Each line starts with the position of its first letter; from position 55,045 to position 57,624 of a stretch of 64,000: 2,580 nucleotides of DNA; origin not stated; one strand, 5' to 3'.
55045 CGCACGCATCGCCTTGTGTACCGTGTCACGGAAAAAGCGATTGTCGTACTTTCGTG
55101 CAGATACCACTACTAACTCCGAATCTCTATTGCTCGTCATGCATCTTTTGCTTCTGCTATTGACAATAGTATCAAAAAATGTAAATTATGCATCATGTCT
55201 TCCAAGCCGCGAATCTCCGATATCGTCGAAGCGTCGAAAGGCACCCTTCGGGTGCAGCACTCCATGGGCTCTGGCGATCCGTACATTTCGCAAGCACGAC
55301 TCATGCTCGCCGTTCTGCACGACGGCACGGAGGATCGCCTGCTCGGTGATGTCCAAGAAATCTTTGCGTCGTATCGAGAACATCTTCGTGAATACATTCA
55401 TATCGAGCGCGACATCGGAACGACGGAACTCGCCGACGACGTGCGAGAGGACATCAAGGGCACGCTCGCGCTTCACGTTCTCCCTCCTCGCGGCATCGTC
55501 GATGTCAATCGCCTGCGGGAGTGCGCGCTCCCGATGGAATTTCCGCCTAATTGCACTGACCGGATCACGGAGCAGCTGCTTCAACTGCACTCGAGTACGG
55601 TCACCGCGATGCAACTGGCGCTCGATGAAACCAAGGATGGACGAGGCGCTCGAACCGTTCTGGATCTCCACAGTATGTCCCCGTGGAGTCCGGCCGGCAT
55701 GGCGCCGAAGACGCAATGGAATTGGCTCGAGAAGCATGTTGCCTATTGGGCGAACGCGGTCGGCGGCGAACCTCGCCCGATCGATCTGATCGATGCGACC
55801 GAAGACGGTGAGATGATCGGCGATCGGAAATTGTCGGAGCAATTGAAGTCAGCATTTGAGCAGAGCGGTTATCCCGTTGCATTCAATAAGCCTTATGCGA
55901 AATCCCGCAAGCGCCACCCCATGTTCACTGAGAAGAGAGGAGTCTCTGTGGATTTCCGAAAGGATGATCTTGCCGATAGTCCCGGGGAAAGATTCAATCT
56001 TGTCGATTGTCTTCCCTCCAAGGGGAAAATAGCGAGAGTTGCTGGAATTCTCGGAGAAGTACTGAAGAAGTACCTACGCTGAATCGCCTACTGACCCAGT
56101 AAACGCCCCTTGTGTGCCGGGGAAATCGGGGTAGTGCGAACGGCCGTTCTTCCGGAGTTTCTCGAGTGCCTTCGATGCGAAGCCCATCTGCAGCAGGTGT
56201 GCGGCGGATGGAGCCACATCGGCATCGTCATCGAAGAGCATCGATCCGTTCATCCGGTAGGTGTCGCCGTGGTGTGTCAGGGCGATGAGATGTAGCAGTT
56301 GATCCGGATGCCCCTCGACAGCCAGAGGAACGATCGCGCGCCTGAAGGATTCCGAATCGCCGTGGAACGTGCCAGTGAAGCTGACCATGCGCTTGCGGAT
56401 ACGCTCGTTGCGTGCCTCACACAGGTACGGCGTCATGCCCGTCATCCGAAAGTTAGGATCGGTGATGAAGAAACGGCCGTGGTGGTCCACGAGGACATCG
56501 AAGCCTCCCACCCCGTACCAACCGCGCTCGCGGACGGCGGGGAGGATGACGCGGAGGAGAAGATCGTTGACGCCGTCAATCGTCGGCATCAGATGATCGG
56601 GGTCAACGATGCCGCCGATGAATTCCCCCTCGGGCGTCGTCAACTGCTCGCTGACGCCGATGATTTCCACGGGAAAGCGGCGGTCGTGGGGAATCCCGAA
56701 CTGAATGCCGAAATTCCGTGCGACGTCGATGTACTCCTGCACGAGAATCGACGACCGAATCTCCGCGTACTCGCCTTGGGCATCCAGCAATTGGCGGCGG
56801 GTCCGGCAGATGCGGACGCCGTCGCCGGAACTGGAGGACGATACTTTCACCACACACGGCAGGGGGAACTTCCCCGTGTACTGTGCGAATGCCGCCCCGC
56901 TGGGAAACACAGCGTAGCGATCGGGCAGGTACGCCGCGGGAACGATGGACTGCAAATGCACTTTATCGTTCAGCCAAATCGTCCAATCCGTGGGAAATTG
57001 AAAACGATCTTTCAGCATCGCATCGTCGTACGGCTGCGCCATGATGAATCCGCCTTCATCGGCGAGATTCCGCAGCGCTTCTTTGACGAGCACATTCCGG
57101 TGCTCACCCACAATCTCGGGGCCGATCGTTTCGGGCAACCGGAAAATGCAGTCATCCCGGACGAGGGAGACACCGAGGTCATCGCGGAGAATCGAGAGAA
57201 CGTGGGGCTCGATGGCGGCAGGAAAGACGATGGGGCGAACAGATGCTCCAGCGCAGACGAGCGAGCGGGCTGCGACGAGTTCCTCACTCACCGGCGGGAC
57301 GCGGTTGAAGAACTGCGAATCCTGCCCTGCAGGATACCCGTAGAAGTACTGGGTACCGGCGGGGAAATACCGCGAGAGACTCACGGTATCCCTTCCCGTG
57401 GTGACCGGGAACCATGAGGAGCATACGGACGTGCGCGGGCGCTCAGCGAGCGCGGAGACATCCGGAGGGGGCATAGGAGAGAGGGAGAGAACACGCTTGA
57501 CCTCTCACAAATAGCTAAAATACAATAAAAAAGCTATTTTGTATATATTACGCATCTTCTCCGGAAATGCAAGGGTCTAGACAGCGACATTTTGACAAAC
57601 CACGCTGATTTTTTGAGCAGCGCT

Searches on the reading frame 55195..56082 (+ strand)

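Call 10: search_protein_families(library=pfam, proteins=[window:55195-56082:+], max_evalue=0.01)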
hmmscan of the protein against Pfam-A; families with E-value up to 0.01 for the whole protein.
window:55195-56082:+ (295 aa): 1 family
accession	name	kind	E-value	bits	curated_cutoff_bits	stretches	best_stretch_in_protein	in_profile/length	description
PF05013.17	FGase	-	7.6e-09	36.5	28.9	1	60-236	21-192/219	N-formylglutamate amidohydrolase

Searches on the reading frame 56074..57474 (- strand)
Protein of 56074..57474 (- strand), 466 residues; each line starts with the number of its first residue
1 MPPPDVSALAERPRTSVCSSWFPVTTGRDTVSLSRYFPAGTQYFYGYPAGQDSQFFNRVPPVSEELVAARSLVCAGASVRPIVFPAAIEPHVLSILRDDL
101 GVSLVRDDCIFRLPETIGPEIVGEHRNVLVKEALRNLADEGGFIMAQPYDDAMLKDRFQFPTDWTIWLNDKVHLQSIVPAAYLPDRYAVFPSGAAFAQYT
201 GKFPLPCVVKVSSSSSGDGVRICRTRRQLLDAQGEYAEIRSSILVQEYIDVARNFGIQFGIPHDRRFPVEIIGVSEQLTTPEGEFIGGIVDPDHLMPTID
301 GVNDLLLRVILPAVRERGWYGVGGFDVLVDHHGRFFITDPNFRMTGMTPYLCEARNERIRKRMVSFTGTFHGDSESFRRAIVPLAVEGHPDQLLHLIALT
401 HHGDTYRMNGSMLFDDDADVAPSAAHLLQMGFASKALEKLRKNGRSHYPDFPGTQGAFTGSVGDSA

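Call 10: search_protein_families(library=pfam, proteins=[window:56074-57474:-], max_evalue=0.01)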
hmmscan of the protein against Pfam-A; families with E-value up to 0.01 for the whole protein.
window:56074-57474:- (466 aa): 2 families
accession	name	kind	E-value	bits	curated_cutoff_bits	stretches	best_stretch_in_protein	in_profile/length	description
PF08443.16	RimK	-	1.1e-05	25.5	21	1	202-257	38-90/188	RimK-like ATP-grasp domain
PF07478.18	Dala_Dala_lig_C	-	0.0017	18.4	24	1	195-254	27-85/204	D-ala D-ala ligase C-terminus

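Call 28: find_encoding_contigs(protein=window:56074-57474:-, flank=10000, max_places=6)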
Protein window:56074-57474:- (466 aa): 1 contig read that carries it; 1 place shown.
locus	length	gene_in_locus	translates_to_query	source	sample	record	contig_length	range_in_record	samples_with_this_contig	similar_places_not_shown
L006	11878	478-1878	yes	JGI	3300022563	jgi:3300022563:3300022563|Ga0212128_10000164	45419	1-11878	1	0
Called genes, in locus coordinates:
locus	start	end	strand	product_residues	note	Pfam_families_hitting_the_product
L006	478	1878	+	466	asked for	PF08443:RimK (weak)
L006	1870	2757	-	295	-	PF05013:FGase (weak)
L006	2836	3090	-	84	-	PF05016:ParE_toxin (weak), PF06769:YoeB_toxin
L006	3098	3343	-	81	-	PF02604:PhdYeFM_antitox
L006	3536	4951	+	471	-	PF01368:DHH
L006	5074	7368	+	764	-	PF04760:IF2_N, PF00009:GTP_EFTU, PF01926:MMR_HSR1, PF03144:GTP_EFTU_D2 (faint), PF22042:EF-G_D2, PF11987:IF-2, PF14578:GTP_EFTU_D4 (weak)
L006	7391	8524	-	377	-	-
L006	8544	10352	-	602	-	-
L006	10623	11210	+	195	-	-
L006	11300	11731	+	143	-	PF01245:Ribosomal_L19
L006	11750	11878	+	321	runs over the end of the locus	PF04230:PS_pyruv_trans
